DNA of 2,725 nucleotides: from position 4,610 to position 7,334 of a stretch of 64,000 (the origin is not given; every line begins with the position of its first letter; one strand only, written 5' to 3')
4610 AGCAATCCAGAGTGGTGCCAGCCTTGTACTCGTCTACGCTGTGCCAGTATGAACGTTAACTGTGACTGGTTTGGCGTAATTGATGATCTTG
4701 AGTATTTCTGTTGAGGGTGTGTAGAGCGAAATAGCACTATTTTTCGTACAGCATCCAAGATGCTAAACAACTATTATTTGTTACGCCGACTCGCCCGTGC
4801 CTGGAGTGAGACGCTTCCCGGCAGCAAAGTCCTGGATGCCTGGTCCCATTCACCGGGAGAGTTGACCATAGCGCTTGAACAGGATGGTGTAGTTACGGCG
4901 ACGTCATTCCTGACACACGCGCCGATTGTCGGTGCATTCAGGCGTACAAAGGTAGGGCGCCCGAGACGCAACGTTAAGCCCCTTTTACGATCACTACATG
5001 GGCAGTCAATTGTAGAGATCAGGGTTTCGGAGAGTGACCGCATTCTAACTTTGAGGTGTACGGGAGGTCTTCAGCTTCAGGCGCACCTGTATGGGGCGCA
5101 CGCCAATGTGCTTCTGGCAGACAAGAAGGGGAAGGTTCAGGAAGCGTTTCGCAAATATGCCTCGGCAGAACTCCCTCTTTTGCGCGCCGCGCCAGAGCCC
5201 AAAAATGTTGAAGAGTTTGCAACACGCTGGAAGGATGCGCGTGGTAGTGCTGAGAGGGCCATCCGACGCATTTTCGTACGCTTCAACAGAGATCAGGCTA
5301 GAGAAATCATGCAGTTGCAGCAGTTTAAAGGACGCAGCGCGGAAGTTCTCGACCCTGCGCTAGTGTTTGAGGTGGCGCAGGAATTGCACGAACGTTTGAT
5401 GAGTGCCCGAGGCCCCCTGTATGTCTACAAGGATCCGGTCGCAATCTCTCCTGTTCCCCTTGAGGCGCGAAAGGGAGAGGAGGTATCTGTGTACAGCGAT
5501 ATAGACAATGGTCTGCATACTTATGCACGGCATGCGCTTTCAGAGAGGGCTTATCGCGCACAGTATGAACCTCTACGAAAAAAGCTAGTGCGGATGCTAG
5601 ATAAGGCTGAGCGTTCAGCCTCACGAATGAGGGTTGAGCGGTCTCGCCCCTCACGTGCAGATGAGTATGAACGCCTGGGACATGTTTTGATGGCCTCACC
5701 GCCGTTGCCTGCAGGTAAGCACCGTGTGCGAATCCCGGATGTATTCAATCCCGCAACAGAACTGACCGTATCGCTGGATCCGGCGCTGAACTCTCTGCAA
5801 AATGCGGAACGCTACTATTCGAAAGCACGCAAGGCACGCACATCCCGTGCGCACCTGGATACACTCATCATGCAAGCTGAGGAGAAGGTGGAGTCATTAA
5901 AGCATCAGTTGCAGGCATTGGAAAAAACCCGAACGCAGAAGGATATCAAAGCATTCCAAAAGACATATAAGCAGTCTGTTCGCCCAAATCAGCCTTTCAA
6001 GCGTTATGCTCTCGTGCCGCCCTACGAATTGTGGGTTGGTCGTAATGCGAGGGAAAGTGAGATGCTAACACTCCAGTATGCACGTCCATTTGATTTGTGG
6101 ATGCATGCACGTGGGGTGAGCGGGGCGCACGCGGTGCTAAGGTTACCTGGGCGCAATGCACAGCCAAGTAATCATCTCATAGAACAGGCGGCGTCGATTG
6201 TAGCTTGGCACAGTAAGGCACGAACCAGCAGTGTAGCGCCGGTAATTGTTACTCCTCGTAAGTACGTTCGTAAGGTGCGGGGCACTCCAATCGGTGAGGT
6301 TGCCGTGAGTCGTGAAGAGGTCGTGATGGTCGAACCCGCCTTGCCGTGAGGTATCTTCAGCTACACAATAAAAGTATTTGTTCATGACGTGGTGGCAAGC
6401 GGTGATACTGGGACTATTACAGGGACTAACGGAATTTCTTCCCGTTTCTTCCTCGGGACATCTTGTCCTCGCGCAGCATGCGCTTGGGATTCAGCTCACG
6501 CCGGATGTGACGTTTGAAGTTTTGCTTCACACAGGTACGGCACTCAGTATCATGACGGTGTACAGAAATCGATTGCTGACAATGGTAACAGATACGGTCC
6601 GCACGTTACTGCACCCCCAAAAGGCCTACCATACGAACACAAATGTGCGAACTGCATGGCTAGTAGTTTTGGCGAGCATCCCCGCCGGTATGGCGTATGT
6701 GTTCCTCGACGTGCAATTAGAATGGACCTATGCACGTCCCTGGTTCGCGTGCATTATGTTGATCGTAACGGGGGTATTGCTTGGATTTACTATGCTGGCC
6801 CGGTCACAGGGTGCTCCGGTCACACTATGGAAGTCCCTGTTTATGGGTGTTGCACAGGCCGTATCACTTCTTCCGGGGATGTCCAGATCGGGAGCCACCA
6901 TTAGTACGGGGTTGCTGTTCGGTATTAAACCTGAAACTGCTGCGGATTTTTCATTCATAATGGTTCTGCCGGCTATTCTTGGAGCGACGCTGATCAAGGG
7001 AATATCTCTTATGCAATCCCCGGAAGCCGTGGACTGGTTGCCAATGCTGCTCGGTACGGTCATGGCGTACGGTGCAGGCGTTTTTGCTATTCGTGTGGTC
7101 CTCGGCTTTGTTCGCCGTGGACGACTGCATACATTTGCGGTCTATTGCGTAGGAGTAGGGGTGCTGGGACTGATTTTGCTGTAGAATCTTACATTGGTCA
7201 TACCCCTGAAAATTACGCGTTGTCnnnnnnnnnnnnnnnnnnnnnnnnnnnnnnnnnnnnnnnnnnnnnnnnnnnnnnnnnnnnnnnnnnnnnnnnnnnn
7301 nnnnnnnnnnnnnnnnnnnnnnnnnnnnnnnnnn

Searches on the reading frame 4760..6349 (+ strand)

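Call 72: search_protein_families(library=pfam, proteins=[window:4760-6349:+], max_evalue=0.00001)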
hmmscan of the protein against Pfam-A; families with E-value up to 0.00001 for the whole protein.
window:4760-6349:+ (529 aa): 2 families
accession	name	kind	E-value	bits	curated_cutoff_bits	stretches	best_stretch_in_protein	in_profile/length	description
PF05833.16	NFACT_N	-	3.1e-32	112.4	31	1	76-399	77-433/456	NFACT N-terminal and middle domains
PF05670.18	NFACT-R_1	-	5.8e-10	40.1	29.8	1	424-508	13-98/112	NFACT protein RNA binding domain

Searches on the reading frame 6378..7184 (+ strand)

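Call 72: search_protein_families(library=pfam, proteins=[window:6378-7184:+], max_evalue=0.00001)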
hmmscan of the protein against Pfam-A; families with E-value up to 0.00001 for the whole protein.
window:6378-7184:+ (268 aa): 1 family
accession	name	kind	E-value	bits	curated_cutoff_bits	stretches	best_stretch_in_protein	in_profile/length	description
PF02673.24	BacA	-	7e-70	236.1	33.4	1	8-263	1-257/257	Bacitracin resistance protein BacA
